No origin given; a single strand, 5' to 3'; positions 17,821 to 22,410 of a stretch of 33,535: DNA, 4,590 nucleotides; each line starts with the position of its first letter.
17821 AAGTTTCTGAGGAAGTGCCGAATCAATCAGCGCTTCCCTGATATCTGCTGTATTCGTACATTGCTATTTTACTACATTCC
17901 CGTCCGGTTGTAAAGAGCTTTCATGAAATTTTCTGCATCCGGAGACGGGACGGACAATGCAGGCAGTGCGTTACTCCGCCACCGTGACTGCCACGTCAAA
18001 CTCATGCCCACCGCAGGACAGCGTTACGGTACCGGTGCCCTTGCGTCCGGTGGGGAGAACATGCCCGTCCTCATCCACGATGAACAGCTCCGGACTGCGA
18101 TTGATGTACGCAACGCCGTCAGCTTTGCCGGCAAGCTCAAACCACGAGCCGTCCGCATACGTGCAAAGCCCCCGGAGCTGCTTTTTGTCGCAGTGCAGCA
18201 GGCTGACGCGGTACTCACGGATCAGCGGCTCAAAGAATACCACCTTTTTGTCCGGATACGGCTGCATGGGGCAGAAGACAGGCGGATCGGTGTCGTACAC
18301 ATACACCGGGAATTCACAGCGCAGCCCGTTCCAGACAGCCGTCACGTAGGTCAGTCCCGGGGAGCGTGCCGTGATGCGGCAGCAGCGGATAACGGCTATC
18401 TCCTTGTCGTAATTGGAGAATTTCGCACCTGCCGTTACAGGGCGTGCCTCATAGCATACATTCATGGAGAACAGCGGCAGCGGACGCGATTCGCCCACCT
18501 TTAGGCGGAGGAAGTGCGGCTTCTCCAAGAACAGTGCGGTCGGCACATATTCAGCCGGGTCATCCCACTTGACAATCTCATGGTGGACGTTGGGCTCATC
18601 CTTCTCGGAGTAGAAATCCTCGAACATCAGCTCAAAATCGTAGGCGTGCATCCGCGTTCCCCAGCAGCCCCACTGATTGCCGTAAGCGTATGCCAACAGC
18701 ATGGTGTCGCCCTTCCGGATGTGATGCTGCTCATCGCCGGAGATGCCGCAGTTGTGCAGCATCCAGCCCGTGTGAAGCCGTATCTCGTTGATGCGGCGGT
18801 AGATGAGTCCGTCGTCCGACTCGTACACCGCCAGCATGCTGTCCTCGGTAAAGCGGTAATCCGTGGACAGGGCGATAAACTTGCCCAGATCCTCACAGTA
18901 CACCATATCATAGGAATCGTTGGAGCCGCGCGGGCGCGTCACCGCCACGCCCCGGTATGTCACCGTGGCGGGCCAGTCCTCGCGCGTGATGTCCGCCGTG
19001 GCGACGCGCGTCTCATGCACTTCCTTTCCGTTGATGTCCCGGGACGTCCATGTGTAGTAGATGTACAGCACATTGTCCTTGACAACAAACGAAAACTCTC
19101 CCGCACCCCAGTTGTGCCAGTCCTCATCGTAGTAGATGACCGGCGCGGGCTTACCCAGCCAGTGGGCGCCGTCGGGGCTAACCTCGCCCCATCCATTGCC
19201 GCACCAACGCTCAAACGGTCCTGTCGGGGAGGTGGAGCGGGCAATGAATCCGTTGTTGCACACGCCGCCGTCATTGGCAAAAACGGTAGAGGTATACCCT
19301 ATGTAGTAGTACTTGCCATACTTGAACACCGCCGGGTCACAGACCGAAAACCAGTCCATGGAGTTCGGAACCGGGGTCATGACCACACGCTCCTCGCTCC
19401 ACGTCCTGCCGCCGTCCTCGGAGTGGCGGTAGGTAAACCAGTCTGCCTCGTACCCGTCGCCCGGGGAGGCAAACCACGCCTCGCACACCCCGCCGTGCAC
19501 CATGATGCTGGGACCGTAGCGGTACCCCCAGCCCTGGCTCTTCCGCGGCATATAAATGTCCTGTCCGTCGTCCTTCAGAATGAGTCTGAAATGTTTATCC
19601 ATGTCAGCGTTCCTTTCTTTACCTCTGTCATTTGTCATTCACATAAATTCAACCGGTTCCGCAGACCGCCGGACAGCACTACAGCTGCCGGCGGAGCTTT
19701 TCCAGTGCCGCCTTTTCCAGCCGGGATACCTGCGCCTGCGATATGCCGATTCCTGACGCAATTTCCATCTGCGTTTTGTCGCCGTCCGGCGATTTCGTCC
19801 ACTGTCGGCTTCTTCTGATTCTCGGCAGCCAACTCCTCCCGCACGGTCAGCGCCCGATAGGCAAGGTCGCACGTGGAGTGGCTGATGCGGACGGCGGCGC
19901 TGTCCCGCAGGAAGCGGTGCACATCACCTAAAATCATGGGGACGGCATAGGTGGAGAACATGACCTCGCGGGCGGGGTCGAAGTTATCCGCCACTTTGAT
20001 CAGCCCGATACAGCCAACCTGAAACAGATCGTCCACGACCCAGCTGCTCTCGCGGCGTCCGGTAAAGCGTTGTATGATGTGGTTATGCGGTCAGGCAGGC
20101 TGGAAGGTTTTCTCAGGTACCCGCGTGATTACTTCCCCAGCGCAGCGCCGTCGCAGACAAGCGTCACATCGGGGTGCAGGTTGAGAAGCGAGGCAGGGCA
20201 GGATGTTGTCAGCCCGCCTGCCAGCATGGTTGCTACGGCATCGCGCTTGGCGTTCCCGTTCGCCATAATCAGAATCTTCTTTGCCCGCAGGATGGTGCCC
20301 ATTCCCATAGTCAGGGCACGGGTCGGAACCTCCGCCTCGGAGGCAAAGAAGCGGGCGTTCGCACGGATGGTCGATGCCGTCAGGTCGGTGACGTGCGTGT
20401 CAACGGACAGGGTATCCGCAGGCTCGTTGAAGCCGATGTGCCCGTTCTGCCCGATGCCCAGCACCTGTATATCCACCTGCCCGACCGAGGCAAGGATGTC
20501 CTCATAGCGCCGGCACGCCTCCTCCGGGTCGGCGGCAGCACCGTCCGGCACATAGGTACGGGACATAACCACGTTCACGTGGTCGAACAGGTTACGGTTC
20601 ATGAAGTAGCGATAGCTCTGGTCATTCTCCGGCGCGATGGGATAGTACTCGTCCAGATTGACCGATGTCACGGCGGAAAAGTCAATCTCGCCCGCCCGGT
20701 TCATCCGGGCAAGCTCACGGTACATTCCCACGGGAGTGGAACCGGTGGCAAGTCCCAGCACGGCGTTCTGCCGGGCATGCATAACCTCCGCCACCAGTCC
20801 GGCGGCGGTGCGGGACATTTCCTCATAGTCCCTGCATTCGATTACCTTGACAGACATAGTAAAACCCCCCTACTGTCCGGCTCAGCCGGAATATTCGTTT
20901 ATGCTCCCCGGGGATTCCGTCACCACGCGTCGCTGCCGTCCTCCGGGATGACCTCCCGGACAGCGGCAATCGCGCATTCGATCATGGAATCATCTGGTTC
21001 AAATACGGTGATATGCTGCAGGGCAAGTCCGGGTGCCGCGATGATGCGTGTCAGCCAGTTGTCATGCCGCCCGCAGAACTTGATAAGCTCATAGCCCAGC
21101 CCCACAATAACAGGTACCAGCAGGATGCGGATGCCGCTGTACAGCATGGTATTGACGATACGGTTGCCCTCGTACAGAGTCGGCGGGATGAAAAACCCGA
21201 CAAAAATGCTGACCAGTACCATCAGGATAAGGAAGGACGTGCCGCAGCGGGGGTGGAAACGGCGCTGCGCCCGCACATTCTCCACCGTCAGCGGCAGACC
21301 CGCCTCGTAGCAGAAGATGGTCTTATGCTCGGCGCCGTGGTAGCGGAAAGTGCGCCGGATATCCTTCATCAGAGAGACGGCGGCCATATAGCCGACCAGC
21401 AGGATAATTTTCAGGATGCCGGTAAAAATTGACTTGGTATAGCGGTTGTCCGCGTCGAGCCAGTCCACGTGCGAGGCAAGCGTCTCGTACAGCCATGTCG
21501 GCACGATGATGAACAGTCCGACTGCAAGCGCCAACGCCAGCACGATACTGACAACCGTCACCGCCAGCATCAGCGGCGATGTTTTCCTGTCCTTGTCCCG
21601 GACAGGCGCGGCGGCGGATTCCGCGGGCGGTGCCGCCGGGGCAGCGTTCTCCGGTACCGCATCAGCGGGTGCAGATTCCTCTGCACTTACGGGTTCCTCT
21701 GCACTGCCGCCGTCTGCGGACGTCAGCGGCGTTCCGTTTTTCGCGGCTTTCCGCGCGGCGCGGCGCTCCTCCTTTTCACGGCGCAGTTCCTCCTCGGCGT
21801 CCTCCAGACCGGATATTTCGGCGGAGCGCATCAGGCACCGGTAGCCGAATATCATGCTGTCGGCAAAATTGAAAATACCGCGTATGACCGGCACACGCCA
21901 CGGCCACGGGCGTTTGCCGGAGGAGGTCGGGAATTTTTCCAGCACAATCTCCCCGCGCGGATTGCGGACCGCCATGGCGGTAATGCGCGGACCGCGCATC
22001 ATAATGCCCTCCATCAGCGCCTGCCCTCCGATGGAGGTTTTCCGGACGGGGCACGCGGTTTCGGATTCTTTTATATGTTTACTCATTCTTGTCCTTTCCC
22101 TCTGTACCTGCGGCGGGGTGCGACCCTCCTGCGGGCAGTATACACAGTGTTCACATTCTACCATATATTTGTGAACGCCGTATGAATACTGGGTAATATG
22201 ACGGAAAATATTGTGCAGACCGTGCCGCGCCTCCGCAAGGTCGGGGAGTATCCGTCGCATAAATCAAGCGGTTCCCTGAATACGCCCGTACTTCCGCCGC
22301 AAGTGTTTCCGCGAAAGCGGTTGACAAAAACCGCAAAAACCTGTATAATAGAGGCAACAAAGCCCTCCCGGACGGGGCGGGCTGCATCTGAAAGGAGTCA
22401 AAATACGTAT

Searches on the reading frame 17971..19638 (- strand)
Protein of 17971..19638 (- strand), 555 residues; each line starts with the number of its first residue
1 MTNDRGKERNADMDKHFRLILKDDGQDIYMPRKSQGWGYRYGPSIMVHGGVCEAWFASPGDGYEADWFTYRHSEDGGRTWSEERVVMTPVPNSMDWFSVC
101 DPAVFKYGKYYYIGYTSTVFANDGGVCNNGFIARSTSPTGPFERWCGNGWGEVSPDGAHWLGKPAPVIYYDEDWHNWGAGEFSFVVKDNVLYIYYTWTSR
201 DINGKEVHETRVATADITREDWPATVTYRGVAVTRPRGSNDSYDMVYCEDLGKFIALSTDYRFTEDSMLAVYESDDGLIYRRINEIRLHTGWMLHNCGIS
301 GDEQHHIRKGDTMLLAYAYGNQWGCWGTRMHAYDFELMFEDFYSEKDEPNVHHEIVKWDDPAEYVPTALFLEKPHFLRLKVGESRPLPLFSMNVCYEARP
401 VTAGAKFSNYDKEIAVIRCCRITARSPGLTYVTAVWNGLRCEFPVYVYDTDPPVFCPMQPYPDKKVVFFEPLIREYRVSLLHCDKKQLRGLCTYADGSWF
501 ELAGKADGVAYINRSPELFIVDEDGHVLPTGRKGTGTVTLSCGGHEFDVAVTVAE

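Call 5: search_protein_families(library=ncbifam, proteins=[window:17971-19638:-], max_evalue=0.001)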
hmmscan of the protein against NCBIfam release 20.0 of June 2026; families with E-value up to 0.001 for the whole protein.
window:17971-19638:- (555 aa): 0 families

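Call 6: search_protein_families(library=pfam, proteins=[window:17971-19638:-], max_evalue=0.001)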
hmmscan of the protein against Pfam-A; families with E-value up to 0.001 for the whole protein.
window:17971-19638:- (555 aa): 1 family
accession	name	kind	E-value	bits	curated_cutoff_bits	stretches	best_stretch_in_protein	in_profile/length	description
PF22359.2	Big-like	-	5e-06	27.1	27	1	509-554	3-47/48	Bacterial Ig-like domain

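Call 62: search_protein_families(library=pfam, proteins=[window:17971-19602:-], max_evalue=10)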
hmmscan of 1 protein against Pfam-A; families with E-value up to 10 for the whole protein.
window:17971-19602:- (543 aa): 2 families
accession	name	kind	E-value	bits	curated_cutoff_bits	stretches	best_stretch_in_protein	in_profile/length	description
PF22359.2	Big-like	-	4.9e-06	27.1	27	1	497-542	3-47/48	Bacterial Ig-like domain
PF04041.19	Glyco_hydro_130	-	0.0041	16.5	26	1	58-106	71-118/320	beta-1,4-mannooligosaccharide phosphorylase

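Call 63: search_solved_structures(query=window:17971-19602:-, max_evalue=1)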
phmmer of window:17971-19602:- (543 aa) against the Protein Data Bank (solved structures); distinct sequences matched with E-value up to 1: 6.
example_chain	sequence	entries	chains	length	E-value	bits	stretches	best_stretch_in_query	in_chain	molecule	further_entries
2bf6_A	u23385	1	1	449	0.27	12.9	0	57-79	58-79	EXO-ALPHA-SIALIDASE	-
2vk5_A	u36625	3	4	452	0.28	12.9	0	57-79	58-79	EXO-ALPHA-SIALIDASE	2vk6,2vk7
8u2a_A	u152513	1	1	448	0.28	12.9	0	57-79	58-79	Exo-alpha-sialidase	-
8u5o_A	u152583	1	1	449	0.29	12.8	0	57-79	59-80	Exo-alpha-sialidase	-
5tsp_A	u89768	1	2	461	0.29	12.8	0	57-79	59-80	Sialidase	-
4zpr_B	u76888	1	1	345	0.66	11.6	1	388-447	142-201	Hypoxia-inducible factor 1-alpha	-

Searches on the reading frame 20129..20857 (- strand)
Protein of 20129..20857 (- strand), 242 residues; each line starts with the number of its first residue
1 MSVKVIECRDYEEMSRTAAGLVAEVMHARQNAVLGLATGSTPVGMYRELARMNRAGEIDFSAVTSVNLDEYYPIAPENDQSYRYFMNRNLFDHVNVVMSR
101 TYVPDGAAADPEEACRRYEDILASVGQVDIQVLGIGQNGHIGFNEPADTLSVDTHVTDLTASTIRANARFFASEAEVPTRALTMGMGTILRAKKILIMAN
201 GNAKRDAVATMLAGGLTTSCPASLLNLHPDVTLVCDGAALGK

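Call 5: search_protein_families(library=ncbifam, proteins=[window:20129-20857:-], max_evalue=0.001)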
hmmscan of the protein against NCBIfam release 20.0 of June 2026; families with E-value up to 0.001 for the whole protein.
window:20129-20857:- (242 aa): 8 families
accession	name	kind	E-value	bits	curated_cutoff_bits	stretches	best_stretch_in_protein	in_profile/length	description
TIGR00502.1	nagB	equivalog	1.5e-82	276.8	236.9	1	4-239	2-243/259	glucosamine-6-phosphate deaminase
NF001684.0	PRK00443.1-4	subfamily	3.2e-82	275.9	326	1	4-239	2-237/260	glucosamine-6-phosphate deaminase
NF001682.0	PRK00443.1-1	equivalog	1.4e-71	240.9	528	1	8-240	6-231/262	glucosamine-6-phosphate deaminase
NF002557.0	PRK02122.1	subfamily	3.6e-64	217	384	1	10-239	36-271/653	glucosamine-6-phosphate deaminase-like protein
NF001685.0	PRK00443.1-5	equivalog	2.4e-50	171.3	513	1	29-237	32-241/266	glucosamine-6-phosphate deaminase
NF007291.0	PRK09762.1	equivalog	1.9e-48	165.2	271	1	6-234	7-232/236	galactosamine-6-phosphate isomerase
NF009022.0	PRK12358.1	equivalog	6.4e-32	111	247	1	4-239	2-233/239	glucosamine-6-phosphate deaminase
TIGR01198.1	pgl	equivalog_domain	3.6e-19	69.2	124.45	1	22-239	20-230/234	6-phosphogluconolactonase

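Call 6: search_protein_families(library=pfam, proteins=[window:20129-20857:-], max_evalue=0.001)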
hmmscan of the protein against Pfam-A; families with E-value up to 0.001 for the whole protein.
window:20129-20857:- (242 aa): 1 family
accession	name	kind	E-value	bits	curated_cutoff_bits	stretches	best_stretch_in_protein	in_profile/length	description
PF01182.26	Glucosamine_iso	-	4.1e-23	82.8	27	1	15-226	11-217/225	Glucosamine-6-phosphate isomerases/6-phosphogluconolactonase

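Call 22: list_cluster_members(proteins=[window:20129-20857:-, window:17971-19638:-, window:17080-17799:-, P0003])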
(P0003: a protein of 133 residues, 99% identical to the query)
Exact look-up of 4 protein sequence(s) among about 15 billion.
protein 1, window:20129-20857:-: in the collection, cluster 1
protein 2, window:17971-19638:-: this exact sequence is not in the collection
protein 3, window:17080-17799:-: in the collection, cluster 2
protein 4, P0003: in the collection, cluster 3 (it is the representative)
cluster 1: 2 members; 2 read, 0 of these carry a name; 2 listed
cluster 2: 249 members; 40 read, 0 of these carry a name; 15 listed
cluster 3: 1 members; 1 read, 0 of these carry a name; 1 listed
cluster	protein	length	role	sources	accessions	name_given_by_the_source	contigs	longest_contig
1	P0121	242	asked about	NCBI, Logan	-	-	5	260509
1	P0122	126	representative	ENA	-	-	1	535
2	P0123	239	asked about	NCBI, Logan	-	-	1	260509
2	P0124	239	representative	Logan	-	-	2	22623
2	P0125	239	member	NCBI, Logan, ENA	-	-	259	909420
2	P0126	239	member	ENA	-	-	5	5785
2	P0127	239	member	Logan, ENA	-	-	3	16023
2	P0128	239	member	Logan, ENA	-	-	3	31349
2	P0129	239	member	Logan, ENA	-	-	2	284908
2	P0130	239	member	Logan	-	-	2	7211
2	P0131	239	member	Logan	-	-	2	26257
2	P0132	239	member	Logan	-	-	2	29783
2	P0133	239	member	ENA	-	-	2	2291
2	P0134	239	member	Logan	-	-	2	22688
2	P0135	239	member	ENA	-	-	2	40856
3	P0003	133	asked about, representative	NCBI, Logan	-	-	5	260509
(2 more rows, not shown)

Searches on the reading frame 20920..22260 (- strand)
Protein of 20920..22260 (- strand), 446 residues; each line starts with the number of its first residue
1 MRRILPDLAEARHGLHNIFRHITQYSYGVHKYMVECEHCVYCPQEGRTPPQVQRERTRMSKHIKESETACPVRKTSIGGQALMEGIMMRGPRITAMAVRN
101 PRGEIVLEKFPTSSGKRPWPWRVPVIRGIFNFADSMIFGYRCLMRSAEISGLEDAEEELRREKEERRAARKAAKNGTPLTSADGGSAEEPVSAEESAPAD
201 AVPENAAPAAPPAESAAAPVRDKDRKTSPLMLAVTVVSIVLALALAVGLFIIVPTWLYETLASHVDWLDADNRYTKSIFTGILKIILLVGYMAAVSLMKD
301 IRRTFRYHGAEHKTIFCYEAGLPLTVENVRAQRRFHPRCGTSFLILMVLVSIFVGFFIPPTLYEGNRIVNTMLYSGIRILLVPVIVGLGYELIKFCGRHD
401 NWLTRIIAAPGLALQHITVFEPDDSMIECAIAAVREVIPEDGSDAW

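Call 5: search_protein_families(library=ncbifam, proteins=[window:20920-22260:-], max_evalue=0.001)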
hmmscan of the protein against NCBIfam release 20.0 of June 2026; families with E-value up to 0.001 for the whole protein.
window:20920-22260:- (446 aa): 0 families

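Call 6: search_protein_families(library=pfam, proteins=[window:20920-22260:-], max_evalue=0.001)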
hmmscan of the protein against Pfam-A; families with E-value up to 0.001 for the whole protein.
window:20920-22260:- (446 aa): 1 family
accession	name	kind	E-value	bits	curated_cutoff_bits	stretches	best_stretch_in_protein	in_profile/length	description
PF07136.16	DUF1385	-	1.9e-81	273.2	22.1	1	123-439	1-226/227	Protein of unknown function (DUF1385)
